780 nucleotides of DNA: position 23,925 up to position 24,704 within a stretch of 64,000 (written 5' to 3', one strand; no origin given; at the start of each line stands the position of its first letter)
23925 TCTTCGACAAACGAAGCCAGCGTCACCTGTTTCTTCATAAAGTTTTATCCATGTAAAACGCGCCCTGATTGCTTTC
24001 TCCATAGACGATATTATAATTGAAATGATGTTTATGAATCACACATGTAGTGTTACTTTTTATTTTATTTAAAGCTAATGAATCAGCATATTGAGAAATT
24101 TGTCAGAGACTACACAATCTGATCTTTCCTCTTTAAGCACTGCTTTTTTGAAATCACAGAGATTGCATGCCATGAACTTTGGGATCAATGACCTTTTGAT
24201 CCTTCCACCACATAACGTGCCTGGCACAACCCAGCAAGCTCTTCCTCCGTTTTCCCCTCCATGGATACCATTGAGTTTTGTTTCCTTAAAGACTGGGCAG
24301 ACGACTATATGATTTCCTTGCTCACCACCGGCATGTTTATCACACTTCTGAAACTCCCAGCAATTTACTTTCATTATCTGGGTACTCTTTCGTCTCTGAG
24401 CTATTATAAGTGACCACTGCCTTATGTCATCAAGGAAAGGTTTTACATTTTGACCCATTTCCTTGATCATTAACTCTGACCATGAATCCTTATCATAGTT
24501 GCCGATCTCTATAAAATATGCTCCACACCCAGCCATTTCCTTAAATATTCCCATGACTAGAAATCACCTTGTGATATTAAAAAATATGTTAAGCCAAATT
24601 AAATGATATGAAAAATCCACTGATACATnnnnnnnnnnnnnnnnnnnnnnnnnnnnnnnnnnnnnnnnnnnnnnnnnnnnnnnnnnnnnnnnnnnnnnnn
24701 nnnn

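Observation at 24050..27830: AT-rich islet with a LuxR-type regulator divergent from an operon of four small Cys-rich genes: the best candidate for an uncharacterised module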

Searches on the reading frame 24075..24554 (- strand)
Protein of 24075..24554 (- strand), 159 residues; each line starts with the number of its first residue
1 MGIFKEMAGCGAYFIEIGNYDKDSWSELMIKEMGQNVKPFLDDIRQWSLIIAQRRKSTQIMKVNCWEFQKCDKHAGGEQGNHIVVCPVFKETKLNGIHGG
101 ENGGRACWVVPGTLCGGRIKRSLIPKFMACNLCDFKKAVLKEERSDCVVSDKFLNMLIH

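Call 3: search_protein_families(library=pfam, proteins=[window:24075-24554:-], max_evalue=1)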
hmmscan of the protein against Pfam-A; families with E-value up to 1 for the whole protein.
window:24075-24554:- (159 aa): 0 families

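Call 4: search_protein_families(library=ncbifam, proteins=[window:24075-24554:-], max_evalue=1)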
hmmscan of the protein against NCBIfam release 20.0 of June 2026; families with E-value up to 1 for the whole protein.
window:24075-24554:- (159 aa): 1 family
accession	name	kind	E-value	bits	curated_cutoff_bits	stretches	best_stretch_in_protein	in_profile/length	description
NF045718.1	two_CW_domain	domain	2.2e-24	85.6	35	1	64-141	2-79/80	two-CW domain-containing protein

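Call 6: find_encoding_contigs(protein=window:24075-24554:-, flank=10000, max_places=10)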
Protein window:24075-24554:- (159 aa): 1 contig read that carries it; 1 place shown.
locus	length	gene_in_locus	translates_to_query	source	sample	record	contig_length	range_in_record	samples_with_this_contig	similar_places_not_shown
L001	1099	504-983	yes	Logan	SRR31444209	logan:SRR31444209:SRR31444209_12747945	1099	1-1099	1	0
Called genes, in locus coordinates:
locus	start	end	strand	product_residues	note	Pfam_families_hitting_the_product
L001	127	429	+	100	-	-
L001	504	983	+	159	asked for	-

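Call 20: find_homologous_proteins(query=window:24075-24554:-)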
Query window:24075-24554:- (159 aa): 29 proteins with E <= 0.001 among 36 candidates.
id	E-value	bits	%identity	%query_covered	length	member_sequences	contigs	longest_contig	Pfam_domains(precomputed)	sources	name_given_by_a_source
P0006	8.2e-103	359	96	100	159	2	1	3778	-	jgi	jgi:hypothetical protein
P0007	3.6e-67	243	64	100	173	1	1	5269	-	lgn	-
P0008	2.7e-65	237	63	99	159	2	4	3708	-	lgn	-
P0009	9.1e-65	235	63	100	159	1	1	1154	-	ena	-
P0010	4.7e-64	233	60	100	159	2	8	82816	-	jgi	jgi:hypothetical protein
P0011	1.0e-61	225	57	100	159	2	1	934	-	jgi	-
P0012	2.0e-61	224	58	100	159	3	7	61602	-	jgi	jgi:hypothetical protein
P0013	5.8e-60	220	57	100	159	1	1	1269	-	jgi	-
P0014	1.5e-58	215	56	100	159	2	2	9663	-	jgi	-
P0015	5.0e-58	213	59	100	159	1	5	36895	-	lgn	-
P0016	7.6e-58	213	58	100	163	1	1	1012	-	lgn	-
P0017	2.4e-57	211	55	100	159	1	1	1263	-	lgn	-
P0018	2.7e-55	204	55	100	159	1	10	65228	-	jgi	jgi:hypothetical protein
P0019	2.7e-54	201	53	100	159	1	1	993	-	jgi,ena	-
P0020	3.3e-54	201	55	100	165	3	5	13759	-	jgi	jgi:hypothetical protein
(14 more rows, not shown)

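Call 21: find_encoding_contigs(protein=P0018, flank=8000, max_places=3)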
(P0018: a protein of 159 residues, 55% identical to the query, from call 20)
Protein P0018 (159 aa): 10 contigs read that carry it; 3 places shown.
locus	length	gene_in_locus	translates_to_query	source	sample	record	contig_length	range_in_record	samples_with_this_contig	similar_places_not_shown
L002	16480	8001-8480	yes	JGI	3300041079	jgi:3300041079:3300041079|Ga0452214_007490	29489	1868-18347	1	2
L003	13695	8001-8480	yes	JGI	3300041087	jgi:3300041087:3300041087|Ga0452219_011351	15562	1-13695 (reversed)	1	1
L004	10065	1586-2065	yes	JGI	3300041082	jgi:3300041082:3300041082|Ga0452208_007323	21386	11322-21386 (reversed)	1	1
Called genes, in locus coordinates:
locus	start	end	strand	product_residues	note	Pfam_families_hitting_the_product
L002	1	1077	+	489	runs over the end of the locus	PF00571:CBS, PF03445:DUF294, PF10335:DUF294_C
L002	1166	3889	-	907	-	PF00512:HisKA, PF02518:HATPase_c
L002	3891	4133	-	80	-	-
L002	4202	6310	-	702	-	PF00929:RNase_T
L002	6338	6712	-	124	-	PF23198:PDE8A_N (weak), PF00072:Response_reg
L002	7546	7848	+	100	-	-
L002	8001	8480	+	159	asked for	-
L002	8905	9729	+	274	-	PF00437:T2SSE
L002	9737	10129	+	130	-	PF00437:T2SSE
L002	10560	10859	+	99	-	-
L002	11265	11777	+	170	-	-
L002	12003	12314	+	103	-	PF13545:HTH_Crp_2 (weak), PF25213:HVO_A0261_N (weak), PF12840:HTH_20, PF25212:HVO_A0114 (weak), PF01022:HTH_5, PF08279:HTH_11 (weak), PF12802:MarR_2 (weak), PF13412:HTH_24 (weak), +1 more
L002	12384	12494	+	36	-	-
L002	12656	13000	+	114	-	-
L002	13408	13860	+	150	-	-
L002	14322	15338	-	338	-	PF04976:DmsC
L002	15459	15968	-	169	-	PF12838:Fer4_7 (faint), PF13237:Fer4_10 (weak), PF13247:Fer4_11, PF00037:Fer4 (weak), PF12797:Fer4_2 (weak)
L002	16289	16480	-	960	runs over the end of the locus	PF04879:Molybdop_Fe4S4, PF00384:Molybdopterin, PF01568:Molydop_binding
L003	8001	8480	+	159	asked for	-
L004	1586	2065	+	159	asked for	-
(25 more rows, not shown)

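Call 22: find_encoding_contigs(protein=P0010, flank=8000, max_places=3)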
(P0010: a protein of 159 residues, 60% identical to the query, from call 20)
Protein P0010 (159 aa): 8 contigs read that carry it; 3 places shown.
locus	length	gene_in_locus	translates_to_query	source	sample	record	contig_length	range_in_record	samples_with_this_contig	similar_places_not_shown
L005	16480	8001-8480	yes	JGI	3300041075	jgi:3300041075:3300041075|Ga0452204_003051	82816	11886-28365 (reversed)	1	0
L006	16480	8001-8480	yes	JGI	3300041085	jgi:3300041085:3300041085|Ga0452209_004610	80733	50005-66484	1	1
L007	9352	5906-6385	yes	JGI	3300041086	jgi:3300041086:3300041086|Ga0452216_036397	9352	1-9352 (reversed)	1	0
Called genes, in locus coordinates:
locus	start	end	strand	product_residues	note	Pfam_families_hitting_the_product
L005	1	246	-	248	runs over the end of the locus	-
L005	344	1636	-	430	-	PF23023:Anti-Pycsar_Apyc1, PF00753:Lactamase_B, PF12706:Lactamase_B_2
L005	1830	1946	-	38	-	-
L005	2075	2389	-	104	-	-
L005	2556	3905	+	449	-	PF00390:malic, PF03949:Malic_M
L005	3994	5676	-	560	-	-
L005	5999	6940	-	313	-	PF00196:GerE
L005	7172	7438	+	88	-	-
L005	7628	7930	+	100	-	-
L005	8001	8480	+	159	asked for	-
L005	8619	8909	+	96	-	PF11154:DUF2934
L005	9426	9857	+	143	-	PF00376:MerR, PF13411:MerR_1, PF09278:MerR-DNA-bind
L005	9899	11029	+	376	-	PF12704:MacB_PCD, PF02687:FtsX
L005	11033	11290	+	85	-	-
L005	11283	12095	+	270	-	PF12704:MacB_PCD, PF02687:FtsX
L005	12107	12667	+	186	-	PF00005:ABC_tran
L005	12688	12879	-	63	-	-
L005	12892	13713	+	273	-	PF17131:TP_0789-like, PF07044:DUF1329 (weak)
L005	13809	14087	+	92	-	-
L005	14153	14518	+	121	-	PF01957:NfeD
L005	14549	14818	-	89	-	-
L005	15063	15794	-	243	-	PF01923:Cob_adeno_trans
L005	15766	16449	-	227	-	PF04140:ICMT, PF04191:PEMT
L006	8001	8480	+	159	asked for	-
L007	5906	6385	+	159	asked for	-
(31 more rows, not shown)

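Call 23: find_encoding_contigs(protein=P0012, flank=8000, max_places=3)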
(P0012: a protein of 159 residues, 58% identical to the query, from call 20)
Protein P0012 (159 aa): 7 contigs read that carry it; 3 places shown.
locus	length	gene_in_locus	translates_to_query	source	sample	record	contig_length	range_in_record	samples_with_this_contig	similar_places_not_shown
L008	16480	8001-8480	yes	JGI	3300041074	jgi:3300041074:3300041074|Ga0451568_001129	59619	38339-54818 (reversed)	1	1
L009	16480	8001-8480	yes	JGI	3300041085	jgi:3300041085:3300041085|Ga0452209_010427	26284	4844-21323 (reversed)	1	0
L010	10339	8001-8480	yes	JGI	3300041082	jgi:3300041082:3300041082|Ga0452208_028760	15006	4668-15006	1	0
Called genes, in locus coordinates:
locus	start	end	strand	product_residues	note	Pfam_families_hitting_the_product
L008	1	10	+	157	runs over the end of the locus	PF02922:CBM_48 (weak), PF16561:AMPK1_CBM (weak)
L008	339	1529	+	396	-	-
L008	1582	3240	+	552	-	PF00515:TPR_1 (faint), PF07719:TPR_2 (faint), PF13181:TPR_8 (faint), PF13428:TPR_14 (faint), PF14559:TPR_19 (faint), PF13414:TPR_11 (faint), PF13424:TPR_12 (weak), PF13432:TPR_16 (weak)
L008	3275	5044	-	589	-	PF00317:Ribonuc_red_lgN, PF02867:Ribonuc_red_lgC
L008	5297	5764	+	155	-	PF00027:cNMP_binding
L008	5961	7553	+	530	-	PF00512:HisKA, PF02518:HATPase_c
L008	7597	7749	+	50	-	-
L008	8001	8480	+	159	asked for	-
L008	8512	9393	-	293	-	PF00696:AA_kinase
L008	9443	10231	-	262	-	PF00218:IGPS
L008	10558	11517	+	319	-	-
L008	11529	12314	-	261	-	PF21948:LplA-B_cat, PF03099:BPL_LplA_LipB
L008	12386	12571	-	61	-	PF10133:CooT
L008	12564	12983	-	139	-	PF12953:DUF3842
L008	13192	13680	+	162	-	PF07238:PilZ (weak)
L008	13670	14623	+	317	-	PF01656:CbiA, PF10609:ParA, PF13614:AAA_31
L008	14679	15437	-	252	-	PF11967:RecO_N, PF02565:RecO_C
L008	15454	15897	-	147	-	PF02577:BFN_dom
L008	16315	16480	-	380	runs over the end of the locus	PF00155:Aminotran_1_2, PF01041:DegT_DnrJ_EryC1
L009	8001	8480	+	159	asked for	-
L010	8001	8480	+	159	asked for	-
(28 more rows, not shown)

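Call 29: find_related_loci(query=A2, collection=genome_contigs, flank=8000)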
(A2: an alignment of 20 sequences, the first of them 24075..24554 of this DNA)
Query A2 (159 aa) in genome_contigs; peptide patterns used: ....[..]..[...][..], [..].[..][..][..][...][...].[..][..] (x = any residue, [..] = any of these).
213 stretches matched a pattern; 77 encode a relative of the query (tblastn E <= 1e-3); 77 distinct loci.
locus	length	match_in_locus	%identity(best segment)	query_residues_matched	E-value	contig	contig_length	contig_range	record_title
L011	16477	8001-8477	51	1-159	2e-54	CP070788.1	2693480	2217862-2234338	MAG: Nitrospiraceae bacterium isolate bin1476 chromosome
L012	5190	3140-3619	35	1-159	2e-32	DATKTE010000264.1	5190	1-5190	MAG TPA_asm: Alphaproteobacteria bacterium isolate SMAG_U14073 k141_2004021, whole genome shotgun sequence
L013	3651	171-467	51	59-157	4e-30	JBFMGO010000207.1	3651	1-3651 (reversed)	MAG: bacterium isolate MAG299 MAG299_207, whole genome shotgun sequence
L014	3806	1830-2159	45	48-157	1e-27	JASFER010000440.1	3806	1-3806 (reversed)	MAG: Desulfobacteraceae bacterium isolate D0606M12metaG_Bin_670 D0606M12metaG_FD_scaffold_9949_c1, whole genome shotgun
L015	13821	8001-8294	45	60-157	6e-28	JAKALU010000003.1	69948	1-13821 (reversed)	MAG: Nitrospirae bacterium isolate WY5.bin134 NODE_581_length_69948_cov_1.500723, whole genome shotgun sequence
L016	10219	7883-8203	37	48-154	3e-27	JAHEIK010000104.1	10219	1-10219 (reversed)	MAG: Planctomycetota bacterium isolate Ww498 NODE_16501_length_10219_cov_2.520202, whole genome shotgun sequence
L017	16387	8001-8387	43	38-157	2e-27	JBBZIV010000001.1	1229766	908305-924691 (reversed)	Oscillospiraceae bacterium WX1 NODE_1_length_1229766_cov_57.051544, whole genome shotgun sequence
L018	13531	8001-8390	39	30-159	4e-27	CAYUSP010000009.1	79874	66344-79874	MAG TPA_asm: uncultured Nitrospiraceae bacterium isolate SRP302447_co2_114 genome assembly, contig: NODE_987_length_7987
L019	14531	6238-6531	48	60-157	6e-27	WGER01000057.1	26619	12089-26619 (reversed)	MAG: Nitrospirae bacterium isolate S146_51 k151_540510, whole genome shotgun sequence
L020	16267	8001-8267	52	58-146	2e-26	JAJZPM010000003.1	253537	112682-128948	MAG: Nitrospirae bacterium isolate SKS1.bin124 NODE_32_length_253537_cov_5.529971, whole genome shotgun sequence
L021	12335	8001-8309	44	55-157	9e-26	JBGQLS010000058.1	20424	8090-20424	MAG: Anaeromyxobacteraceae bacterium isolate OBJ2_061818_050_32 k141_2937936_length_20424_cov_14.7316, whole genome shot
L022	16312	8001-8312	44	54-157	3e-26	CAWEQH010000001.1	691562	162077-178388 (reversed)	MAG: uncultured Nitrospiraceae bacterium isolate MFD01872.bin.1.109 genome assembly, contig: contig_111534, whole genome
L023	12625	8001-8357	39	41-159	7e-26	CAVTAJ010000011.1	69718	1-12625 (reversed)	MAG: Nitrospirota bacterium isolate MFD04651.bin.2.58 genome assembly, contig: contig_37555, whole genome shotgun sequen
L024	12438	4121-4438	42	52-157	9e-26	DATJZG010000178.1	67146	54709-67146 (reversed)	MAG TPA_asm: Anaeromyxobacteraceae bacterium isolate SMAG_U15172 k141_728304, whole genome shotgun sequence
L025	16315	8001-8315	41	43-143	2e-25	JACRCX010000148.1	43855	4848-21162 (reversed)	MAG: Deltaproteobacteria bacterium isolate NC_groundwater_1657_Pr3_B-0.1um_71_34 SR-2_scaffold_141_3881479, whole genome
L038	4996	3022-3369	36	42-156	4e-23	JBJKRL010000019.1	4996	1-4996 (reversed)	MAG: Desulfocapsaceae bacterium isolate Bin_58 S1Ck127_1945135_flag_0_multi_24.9507_len_4996, whole genome shotgun seque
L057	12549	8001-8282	39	64-157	5e-20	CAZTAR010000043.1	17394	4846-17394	MAG TPA_asm: uncultured Planctomycetaceae bacterium isolate binchicken_co86_159 genome assembly, contig: NODE_849_length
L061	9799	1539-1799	38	59-145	2e-19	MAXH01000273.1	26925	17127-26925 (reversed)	MAG: Desulfobulbaceae bacterium S3730MH12 k99_512167, whole genome shotgun sequence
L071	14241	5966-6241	36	62-153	4e-18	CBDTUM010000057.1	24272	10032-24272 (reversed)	MAG TPA_asm: uncultured Desulfopila sp. isolate SRR7614695_binner123_Refined_84 genome assembly, contig: ERZ23877680.131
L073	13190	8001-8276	37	62-153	5e-18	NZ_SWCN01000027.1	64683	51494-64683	Desulforhopalus sp. IMCC35007 NODE_27_length_64683_cov_75.331511, whole genome shotgun sequence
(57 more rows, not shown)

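Call 41: search_solved_structures(query=A2, max_evalue=1)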
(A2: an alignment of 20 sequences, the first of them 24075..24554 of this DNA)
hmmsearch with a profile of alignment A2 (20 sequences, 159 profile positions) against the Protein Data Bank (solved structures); distinct sequences matched with E-value up to 1: 5.
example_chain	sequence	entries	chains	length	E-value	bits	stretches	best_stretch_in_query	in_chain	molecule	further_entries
7v4q_A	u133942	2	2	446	0.69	12.6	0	103-156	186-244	Serine protease NS3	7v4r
7jno_A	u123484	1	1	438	0.78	12.4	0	103-156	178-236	Serine protease NS3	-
6jfk_A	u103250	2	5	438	0.82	12.3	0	63-121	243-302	Mitofusin-2,cDNA FLJ57997, highly similar to Transmembrane GTPase MFN2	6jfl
6jfm_A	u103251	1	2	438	0.83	12.3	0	63-121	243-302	Mitofusin-2,Mitofusin-2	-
7blv_A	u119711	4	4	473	0.87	12.2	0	103-156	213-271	NS3 helicase domain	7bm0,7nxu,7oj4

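Call 50: predict_structure(alignment_id=A2)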
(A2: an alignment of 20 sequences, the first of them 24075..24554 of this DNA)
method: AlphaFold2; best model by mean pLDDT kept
length: 159 residues; sequences in the alignment: 20
mean_pLDDT: 55.7   pTM: 0.49
mean pLDDT of the five models: 55.7, 51.5, 51.5, 49.5, 48.9
residues with pLDDT >= 90: 20; 70-90: 30; 50-70: 13; < 50: 96
segments of 3 or more residues with pLDDT < 50: 57-118, 126-159
pLDDT, mean of each block of 10 residues (from residue 1): 79 88 93 92 79 58 37 31 35 33 41 48 51 44 45 34
secondary structure, 60 per line:
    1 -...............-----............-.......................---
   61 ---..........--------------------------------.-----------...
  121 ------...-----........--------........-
elements in order: H2-16 H22-33 H35-57 H65-73 E118-120 E127-129 H135-142 H151-158

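Call 56: list_cluster_members(proteins=[P0035, window:24075-24554:-, window:24629-24931:-, window:25526-25792:-, window:25295-25456:-])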
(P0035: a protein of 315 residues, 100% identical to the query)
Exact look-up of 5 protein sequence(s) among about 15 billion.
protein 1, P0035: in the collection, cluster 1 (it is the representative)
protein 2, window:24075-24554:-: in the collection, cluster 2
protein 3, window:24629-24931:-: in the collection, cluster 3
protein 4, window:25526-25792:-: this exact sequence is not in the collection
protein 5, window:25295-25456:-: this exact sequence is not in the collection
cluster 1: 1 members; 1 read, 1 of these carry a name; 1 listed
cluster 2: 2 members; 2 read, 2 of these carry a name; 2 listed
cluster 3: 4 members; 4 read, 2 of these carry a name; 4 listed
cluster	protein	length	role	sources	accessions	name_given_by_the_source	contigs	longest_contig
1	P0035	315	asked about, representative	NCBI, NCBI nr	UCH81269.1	MAG: helix-turn-helix transcriptional regulator [Nitrospiraceae bacterium]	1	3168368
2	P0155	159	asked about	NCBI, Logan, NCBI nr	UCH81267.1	MAG: hypothetical protein JSW20_01315 [Nitrospiraceae bacterium]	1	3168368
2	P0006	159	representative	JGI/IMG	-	hypothetical protein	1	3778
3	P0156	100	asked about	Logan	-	-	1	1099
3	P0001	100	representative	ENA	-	-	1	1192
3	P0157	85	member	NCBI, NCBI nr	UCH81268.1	MAG: hypothetical protein JSW20_01320 [Nitrospiraceae bacterium]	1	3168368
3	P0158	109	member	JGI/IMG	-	hypothetical protein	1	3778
